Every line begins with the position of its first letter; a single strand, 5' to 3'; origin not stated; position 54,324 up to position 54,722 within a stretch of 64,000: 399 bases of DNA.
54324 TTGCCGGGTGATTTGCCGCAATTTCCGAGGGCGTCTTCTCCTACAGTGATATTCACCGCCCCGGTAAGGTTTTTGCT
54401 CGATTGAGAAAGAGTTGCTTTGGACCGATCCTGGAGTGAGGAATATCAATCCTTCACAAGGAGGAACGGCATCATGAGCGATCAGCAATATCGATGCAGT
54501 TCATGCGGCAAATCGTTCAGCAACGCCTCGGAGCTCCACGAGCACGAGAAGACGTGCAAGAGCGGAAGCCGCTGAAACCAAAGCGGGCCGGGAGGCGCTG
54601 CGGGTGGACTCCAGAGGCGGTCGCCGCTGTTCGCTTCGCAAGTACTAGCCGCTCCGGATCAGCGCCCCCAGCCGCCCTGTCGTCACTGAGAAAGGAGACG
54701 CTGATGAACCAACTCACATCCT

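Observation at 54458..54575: Hidden 33-aa eukaryote-style zinc-finger microprotein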

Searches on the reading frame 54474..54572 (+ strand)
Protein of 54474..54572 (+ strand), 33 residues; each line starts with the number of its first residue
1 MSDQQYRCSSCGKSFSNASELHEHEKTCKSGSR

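Call 3: search_protein_families(library=pfam, proteins=[window:54474-54572:+], max_evalue=1)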
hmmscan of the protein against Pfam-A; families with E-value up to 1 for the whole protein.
seq(33 aa): 14 families
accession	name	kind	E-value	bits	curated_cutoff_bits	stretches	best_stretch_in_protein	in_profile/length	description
PF00096.32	zf-C2H2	-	2.9e-06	27.9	25.2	1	6-27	1-22/23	Zinc finger, C2H2 type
PF13913.12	zf-C2HC_2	-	4.9e-05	23.4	27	1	7-29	4-25/25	zinc-finger of a C2HC-type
PF23447.1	DUF7128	-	8.7e-05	22.8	25.7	1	6-30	13-37/44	Domain of unknown function (DUF7128)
PF13894.12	zf-C2H2_4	-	0.00011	23.1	27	1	6-27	1-22/24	C2H2-type zinc finger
PF12171.14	zf-C2H2_jaz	-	0.00017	22.1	22.6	1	5-27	1-23/27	Zinc-finger double-stranded RNA-binding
PF22995.2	C2CH-3rd_BIRD-IDD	-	0.00067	19.7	27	1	5-28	1-24/25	BIRD-IDD transcription factor, third C2HC zinc finger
PF09723.15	Zn_ribbon_8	-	0.0011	19.4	34.4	1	5-30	5-31/41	Zinc ribbon domain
PF18439.7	zf_UBZ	-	0.0026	17.8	25.6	1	5-25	2-21/32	Ubiquitin-Binding Zinc Finger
PF23217.2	DUF7066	-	0.0034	17.8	27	1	5-29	8-32/53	Domain of unknown function (DUF7066)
PF13912.12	zf-C2H2_6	-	0.0059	17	25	1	6-27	2-23/27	C2H2-type zinc finger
PF13465.12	zf-H2C2_2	-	0.0091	16.8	40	1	5-17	14-26/26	Zinc-finger double domain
PF23107.1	Zf-C2H2_ZNF451_C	-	0.054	14.5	30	1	7-24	40-57/59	Two consecutive Zinc fingers C2H2 type, ZNF451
PF21816.3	Zap1_zf1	-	0.079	13.1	27.2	1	10-24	7-21/27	Zap1, C2H2 zinc finger 1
PF18450.7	zf_C2H2_6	-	0.34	11.3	39.2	1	8-29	5-26/28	Zinc Finger domain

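Call 16: search_protein_representatives(protein=window:54474-54572:+)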
Query: 33 residues. Proteins with E-value up to 0.001 (for the whole library): 21865; up to 1e-10: 4387; up to 1e-30: 211. The best 150 are listed.
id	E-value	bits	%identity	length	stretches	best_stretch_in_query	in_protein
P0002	2.7e-66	220.5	43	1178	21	3-27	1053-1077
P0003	5.5e-62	207.6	35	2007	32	3-27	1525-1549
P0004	7.7e-61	204.2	46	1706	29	3-27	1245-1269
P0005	4.1e-60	202.1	39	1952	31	3-28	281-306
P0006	1.3e-58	197.5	40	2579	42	3-27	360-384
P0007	3.0e-58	196.5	38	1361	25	5-27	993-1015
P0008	4.3e-56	190.1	41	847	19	3-28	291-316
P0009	6.0e-56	189.7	38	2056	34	3-32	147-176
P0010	1.4e-55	188.5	43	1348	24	4-28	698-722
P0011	1.8e-52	179.3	43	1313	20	3-31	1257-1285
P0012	1.3e-51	176.7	35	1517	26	3-26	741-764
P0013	3.8e-51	175.4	45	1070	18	3-27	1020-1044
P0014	3.5e-50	172.5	37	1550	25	4-28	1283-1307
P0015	8.1e-50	171.4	44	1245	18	2-28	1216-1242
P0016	1.5e-49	170.6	43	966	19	3-27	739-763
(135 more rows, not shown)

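Call 45: search_protein_families(library=ncbifam, alignment_id=A5, max_evalue=0.01)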
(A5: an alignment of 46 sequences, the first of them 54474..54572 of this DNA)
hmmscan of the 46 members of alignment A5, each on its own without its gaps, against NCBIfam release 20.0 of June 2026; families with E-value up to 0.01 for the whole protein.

A. member 1, window:54474-54572:+ (33 aa): 4 families
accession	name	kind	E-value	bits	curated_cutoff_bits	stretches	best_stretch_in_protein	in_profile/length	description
TIGR02605.1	CxxC_CxxC_SSSS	subfamily_domain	0.00026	21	31.3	1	5-30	5-31/52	FmdB family zinc ribbon protein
NF050000.1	IS1_IS1595_Zn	domain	0.00028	21.4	28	1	4-17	20-33/34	IS1/IS1595 family N-terminal zinc-binding domain-containing protein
NF048018.1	IS256_N_4Cys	domain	0.0029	18.2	27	1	4-15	20-31/31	transposase-like zinc-binding domain-containing protein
NF001605.0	PRK00398.1-2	equivalog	0.0034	17.2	63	1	6-33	2-27/43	DNA-directed RNA polymerase subunit P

B. families by the number of members that match (of 46 scanned): 13 families
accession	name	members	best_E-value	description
NF001605.0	PRK00398.1-2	27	0.00011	DNA-directed RNA polymerase subunit P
TIGR02605.1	CxxC_CxxC_SSSS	13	0.0002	FmdB family zinc ribbon protein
NF050000.1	IS1_IS1595_Zn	5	5.3e-05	IS1/IS1595 family N-terminal zinc-binding domain-containing protein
NF048018.1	IS256_N_4Cys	3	0.0029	transposase-like zinc-binding domain-containing protein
NF045720.1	rubredox_RCKP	3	0.0038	RCKP-type rubredoxin-like domain-containing protein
NF047912.1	ECs_2282_CxxC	2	6.5e-06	ECs_2282 family putative zinc-binding protein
TIGR00319.1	desulf_FeS4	1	0.00022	desulfoferrodoxin FeS4 iron-binding domain-containing protein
NF033558.1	transpos_IS1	1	0.0034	IS1 family transposase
NF053663.1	RPWMISH_prot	1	0.0036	RPWMISH domain-containing protein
NF041911.1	HVO_0649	1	0.0037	HVO_0649 family zinc finger protein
TIGR00622.1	ssl1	1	0.005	TFIIH complex SSL1-like subunit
TIGR02098.1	MJ0042_CXXC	1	0.0054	MJ0042-type zinc finger domain-containing protein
NF048019.1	IS256_Zn_var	1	0.0098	IS256 family transposase, variant Zn-binding type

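Call 46: search_solved_structures(query=A5, max_evalue=0.01, show_alignments=2)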
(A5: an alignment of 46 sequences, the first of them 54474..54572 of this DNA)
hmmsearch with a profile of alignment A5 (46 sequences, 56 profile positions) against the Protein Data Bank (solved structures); distinct sequences matched with E-value up to 0.01: 165 (the best 60 are shown).
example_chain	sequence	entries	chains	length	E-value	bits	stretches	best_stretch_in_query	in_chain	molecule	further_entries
5v3m_C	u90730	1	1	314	5.6e-33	116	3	8-35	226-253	Zinc finger protein 568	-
5wjq_D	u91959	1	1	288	1.6e-30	108.2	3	8-35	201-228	Zinc finger protein 568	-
5v3j_E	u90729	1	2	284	9.3e-30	105.7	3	8-35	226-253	Zinc finger protein 568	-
2i13_A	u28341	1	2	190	2.9e-27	97.7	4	6-36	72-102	Aart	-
5v3g_D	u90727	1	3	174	7.1e-18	67.6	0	10-35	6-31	PR domain zinc finger protein 9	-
5egb_A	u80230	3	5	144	1.3e-15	60.4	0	6-35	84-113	Histone-lysine N-methyltransferase PRDM9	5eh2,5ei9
1mey_C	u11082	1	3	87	1.6e-14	56.9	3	7-35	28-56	CONSENSUS ZINC FINGER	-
3zms_C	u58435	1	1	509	5.4e-12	48.8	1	6-39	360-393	INSULINOMA-ASSOCIATED PROTEIN 1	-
7mc1_A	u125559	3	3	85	2.1e-11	46.9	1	8-36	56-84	Isoform 2 of Zinc finger and BTB domain-containing protein 17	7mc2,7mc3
7y3l_A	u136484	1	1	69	2.8e-11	46.5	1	6-35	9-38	Sal-like protein 3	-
7y3k_A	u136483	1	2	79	3.6e-11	46.2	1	3-35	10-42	Sal-like protein 4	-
7y3i_A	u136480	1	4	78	3.8e-11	46.1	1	3-35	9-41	Sal-like protein 4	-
7txc_E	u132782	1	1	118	4.9e-11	45.7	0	11-33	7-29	Hypermethylated in cancer 2 protein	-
8a4i_I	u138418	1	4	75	1.5e-10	44.2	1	2-35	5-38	Sal-like protein 4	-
6ml2_A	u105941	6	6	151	3.6e-10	43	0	9-32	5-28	Zinc finger and BTB domain-containing protein 24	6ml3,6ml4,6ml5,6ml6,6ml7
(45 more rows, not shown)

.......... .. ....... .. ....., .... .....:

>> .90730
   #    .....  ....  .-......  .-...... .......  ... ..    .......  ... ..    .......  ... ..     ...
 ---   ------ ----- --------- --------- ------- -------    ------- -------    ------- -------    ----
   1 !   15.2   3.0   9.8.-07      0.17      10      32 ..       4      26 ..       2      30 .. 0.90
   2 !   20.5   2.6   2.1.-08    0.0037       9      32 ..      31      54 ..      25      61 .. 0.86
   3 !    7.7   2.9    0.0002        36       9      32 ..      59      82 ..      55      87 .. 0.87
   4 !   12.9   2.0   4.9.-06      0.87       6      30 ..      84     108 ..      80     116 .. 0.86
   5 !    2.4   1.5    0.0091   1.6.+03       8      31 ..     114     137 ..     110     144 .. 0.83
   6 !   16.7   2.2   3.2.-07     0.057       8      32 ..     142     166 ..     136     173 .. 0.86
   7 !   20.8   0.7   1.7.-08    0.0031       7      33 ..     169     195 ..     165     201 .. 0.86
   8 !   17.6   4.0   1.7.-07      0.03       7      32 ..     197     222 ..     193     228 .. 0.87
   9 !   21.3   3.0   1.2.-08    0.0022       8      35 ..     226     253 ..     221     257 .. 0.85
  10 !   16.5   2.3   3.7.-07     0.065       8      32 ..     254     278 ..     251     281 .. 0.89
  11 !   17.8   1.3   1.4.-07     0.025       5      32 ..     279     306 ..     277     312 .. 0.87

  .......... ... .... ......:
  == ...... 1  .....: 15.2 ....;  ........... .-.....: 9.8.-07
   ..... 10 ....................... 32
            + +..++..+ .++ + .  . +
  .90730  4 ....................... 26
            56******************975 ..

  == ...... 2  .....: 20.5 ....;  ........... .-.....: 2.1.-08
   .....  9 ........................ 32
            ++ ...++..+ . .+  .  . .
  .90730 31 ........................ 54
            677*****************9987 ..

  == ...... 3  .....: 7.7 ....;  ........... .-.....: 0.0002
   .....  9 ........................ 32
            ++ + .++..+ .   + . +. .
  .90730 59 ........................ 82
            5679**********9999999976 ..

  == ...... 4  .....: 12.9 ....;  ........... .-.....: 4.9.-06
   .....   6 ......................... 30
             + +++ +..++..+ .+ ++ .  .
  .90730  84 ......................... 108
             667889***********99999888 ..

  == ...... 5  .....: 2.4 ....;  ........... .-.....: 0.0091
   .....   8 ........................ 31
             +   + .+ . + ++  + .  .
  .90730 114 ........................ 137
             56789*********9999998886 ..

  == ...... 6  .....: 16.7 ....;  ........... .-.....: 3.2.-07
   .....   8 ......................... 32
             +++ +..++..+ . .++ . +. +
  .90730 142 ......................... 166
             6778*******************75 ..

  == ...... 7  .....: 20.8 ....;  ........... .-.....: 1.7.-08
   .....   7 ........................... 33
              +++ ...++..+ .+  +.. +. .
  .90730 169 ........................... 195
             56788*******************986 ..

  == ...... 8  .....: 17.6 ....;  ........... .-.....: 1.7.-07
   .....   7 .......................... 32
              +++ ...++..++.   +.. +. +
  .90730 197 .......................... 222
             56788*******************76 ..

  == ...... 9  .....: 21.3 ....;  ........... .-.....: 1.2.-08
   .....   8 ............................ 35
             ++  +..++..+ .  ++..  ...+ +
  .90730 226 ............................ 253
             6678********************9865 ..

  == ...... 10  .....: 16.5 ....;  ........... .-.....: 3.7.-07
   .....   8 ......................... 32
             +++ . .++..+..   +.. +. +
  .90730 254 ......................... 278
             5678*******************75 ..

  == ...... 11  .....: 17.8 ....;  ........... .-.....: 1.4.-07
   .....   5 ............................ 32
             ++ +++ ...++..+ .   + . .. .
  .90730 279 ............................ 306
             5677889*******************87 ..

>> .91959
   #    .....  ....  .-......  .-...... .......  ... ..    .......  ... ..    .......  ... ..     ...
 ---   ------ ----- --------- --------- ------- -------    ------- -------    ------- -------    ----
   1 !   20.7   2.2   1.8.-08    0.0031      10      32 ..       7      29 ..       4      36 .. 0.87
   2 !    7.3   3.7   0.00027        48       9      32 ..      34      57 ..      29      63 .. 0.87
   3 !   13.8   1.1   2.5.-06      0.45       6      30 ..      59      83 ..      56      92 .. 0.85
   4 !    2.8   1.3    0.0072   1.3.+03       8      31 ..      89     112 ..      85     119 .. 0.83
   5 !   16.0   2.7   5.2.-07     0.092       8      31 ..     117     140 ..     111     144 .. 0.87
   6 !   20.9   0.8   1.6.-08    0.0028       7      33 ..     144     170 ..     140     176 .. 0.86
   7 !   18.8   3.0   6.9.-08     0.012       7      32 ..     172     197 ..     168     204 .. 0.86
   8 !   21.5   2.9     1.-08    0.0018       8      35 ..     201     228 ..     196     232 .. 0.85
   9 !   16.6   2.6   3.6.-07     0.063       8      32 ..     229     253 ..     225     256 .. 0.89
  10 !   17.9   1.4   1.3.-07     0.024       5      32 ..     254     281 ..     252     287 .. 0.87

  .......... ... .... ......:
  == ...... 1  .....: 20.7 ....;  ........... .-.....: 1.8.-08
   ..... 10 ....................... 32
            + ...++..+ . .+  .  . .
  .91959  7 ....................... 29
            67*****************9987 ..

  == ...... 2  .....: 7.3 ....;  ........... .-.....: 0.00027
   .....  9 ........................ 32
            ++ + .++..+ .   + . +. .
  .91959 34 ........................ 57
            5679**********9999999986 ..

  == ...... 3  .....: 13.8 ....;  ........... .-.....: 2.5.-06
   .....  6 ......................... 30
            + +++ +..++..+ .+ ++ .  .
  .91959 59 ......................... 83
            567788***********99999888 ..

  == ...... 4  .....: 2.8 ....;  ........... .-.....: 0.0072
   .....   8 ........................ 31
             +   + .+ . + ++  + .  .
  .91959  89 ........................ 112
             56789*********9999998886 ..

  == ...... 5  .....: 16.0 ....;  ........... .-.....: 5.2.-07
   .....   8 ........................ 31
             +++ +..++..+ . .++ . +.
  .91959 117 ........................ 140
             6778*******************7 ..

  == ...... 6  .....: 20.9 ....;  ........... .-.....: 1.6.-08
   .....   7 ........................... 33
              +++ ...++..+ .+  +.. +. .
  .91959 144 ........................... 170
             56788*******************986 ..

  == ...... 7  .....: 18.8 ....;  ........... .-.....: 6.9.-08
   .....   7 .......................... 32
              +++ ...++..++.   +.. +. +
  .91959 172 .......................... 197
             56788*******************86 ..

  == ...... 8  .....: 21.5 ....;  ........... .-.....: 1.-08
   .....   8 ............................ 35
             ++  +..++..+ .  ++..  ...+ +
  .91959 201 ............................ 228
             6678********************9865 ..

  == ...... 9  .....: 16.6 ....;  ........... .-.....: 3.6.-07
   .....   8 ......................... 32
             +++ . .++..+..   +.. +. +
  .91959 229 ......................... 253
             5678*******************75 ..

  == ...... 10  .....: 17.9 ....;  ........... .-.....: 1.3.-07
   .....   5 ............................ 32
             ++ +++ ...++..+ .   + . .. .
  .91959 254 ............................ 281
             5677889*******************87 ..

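Call 49: predict_structure(alignment_id=A5)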
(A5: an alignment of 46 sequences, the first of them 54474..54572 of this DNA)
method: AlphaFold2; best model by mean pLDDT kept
length: 33 residues; sequences in the alignment: 46
mean_pLDDT: 79.7   pTM: 0.44
mean pLDDT of the five models: 79.7, 79.4, 78.8, 78.1, 76.6
residues with pLDDT >= 90: 5; 70-90: 20; 50-70: 7; < 50: 1
segments of 3 or more residues with pLDDT < 50: none
pLDDT, mean of each block of 10 residues (from residue 1): 74 88 84 56
secondary structure, 60 per line:
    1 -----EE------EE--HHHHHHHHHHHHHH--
elements in order: H18-31

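Call 53: fold_search(model_id=the predicted structure, library=pdb)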
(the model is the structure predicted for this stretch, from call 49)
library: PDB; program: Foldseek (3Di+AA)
matches with E <= 10: 333; with E <= 0.001: 0
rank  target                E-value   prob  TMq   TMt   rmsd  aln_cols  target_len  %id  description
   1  2epc_MODEL_1_A        1.0e-01  0.99  0.71  0.57   2.1        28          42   36  Solution structure of Zinc finger domain 7 in Zinc finger protein 32 (released 2007-10-02)
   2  2ytp_MODEL_1_A        3.1e-01  0.96  0.74  0.56   2.4        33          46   33  Solution structure of the C2H2 type zinc finger (region 687-719) of human Zinc finger protein 484 (released 2007-10-09)
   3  2ema_MODEL_1_A        3.9e-01  0.96  0.74  0.55   2.5        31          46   39  Solution structure of the C2H2 type zinc finger (region 312-344) of human Zinc finger protein 347 (released 2007-10-02)
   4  2i13_B                4.2e-01  0.94  0.67  0.17   1.0        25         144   44  Aart, a six finger zinc finger designed to recognize ANN triplets (released 2006-10-03)
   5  6ml4_A                4.2e-01  0.91  0.66  0.17   3.3        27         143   33  BTB24 Zinc Fingers 4-8 with 19+1mer DNA Oligonucleotide (Sequence 3) (released 2019-07-03)
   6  1mey_G                4.5e-01  0.96  0.65  0.76   0.4        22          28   50  CRYSTAL STRUCTURE OF A DESIGNED ZINC FINGER PROTEIN BOUND TO DNA (released 1997-03-12)
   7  2i13_A                4.5e-01  0.94  0.68  0.16   0.9        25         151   48  Aart, a six finger zinc finger designed to recognize ANN triplets (released 2006-10-03)
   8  2emf_MODEL_1_A        4.5e-01  0.93  0.75  0.57   2.3        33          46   30  Solution structure of the C2H2 type zinc finger (region 379-411) of human Zinc finger protein 484 (released 2007-10-02)
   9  7mc3_MODEL_1_A        4.8e-01  0.91  0.72  0.75   2.1        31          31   32  Solution structure of Miz-1 zinc finger 12 (released 2021-04-21)
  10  2emb_MODEL_1_A        4.8e-01  0.77  0.67  0.53   2.2        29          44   34  Solution structure of the C2H2 type zinc finger (region 342-372) of human Zinc finger protein 473 (released 2007-10-02)
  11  6dfc_A                5.6e-01  0.95  0.72  0.22   0.9        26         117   42  Kaiso (ZBTB33) zinc finger DNA binding domain in complex with the specific Kaiso binding sequence (KBS) with a T-to-U  (released 2019-05-22)
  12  6df8_A                6.0e-01  0.94  0.72  0.21   0.9        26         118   42  Kaiso (ZBTB33) zinc finger DNA binding domain in complex with the specific Kaiso binding sequence (KBS), pH 6.5 (released 2019-05-22)
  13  2yto_MODEL_1_A        6.0e-01  0.85  0.66  0.49   2.4        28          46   46  Solution structure of the C2H2 type zinc finger (region 659-691) of human Zinc finger protein 484 (released 2007-10-09)
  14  5vmu_A                6.5e-01  0.93  0.72  0.21   0.9        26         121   42  Kaiso (ZBTB33) zinc finger DNA binding domain in complex with a double CpG-methylated DNA resembling the specific Kais (released 2018-04-04)
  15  2en8_MODEL_1_A        6.5e-01  0.85  0.68  0.51   2.3        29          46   31  Solution structure of the C2H2 type zinc finger (region 171-203) of human Zinc finger protein 224 (released 2007-10-02)
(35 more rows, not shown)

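Call 68: search_protein_families(library=pfam, alignment_id=A3, max_evalue=0.01)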
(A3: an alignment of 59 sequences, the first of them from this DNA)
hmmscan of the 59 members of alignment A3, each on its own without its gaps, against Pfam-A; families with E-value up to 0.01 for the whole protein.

A. member 1, seq(33 aa): 11 families
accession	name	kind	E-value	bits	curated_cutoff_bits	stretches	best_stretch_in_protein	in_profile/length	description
PF00096.32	zf-C2H2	-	2.9e-06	27.9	25.2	1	6-27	1-22/23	Zinc finger, C2H2 type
PF13913.12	zf-C2HC_2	-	4.9e-05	23.4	27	1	7-29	4-25/25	zinc-finger of a C2HC-type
PF23447.1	DUF7128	-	8.7e-05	22.8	25.7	1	6-30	13-37/44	Domain of unknown function (DUF7128)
PF13894.12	zf-C2H2_4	-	0.00011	23.1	27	1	6-27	1-22/24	C2H2-type zinc finger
PF12171.14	zf-C2H2_jaz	-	0.00017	22.1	22.6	1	5-27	1-23/27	Zinc-finger double-stranded RNA-binding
PF22995.2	C2CH-3rd_BIRD-IDD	-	0.00067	19.7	27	1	5-28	1-24/25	BIRD-IDD transcription factor, third C2HC zinc finger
PF09723.15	Zn_ribbon_8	-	0.0011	19.4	34.4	1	5-30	5-31/41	Zinc ribbon domain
PF18439.7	zf_UBZ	-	0.0026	17.8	25.6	1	5-25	2-21/32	Ubiquitin-Binding Zinc Finger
PF23217.2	DUF7066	-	0.0034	17.8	27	1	5-29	8-32/53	Domain of unknown function (DUF7066)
PF13912.12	zf-C2H2_6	-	0.0059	17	25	1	6-27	2-23/27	C2H2-type zinc finger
PF13465.12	zf-H2C2_2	-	0.0091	16.8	40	1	5-17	14-26/26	Zinc-finger double domain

B. families by the number of members that match (of 59 scanned): 37 families (the first 25 are shown)
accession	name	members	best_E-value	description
PF23447.1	DUF7128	57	9.1e-08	Domain of unknown function (DUF7128)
PF13894.12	zf-C2H2_4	57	1.9e-06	C2H2-type zinc finger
PF00096.32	zf-C2H2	56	6.7e-08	Zinc finger, C2H2 type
PF13913.12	zf-C2HC_2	48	8e-07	zinc-finger of a C2HC-type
PF12171.14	zf-C2H2_jaz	46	3.6e-06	Zinc-finger double-stranded RNA-binding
PF13912.12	zf-C2H2_6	39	9.9e-07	C2H2-type zinc finger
PF16622.11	zf-C2H2_11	34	9.9e-06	zinc-finger C2H2-type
PF18439.7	zf_UBZ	25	8.4e-05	Ubiquitin-Binding Zinc Finger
PF24537.1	zf-C2H2_fungi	18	2.2e-05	Fungal C2H2 zinc finger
PF13465.12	zf-H2C2_2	16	0.00031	Zinc-finger double domain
PF22995.2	C2CH-3rd_BIRD-IDD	15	4.7e-08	BIRD-IDD transcription factor, third C2HC zinc finger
PF24560.1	zf-C2H2_OTU1_C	14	0.0013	Ubiquitin thioesterase OTU1, C-terminal C2H2-type zinc finger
PF23612.1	zf-C2H2_ZN142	12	9.3e-05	ZN142 C2H2 zinc finger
PF24759.1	C2HC_ASCIZ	11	5.7e-05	ASCIZ third C2HC zinc finger domain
PF23217.2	DUF7066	11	0.00042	Domain of unknown function (DUF7066)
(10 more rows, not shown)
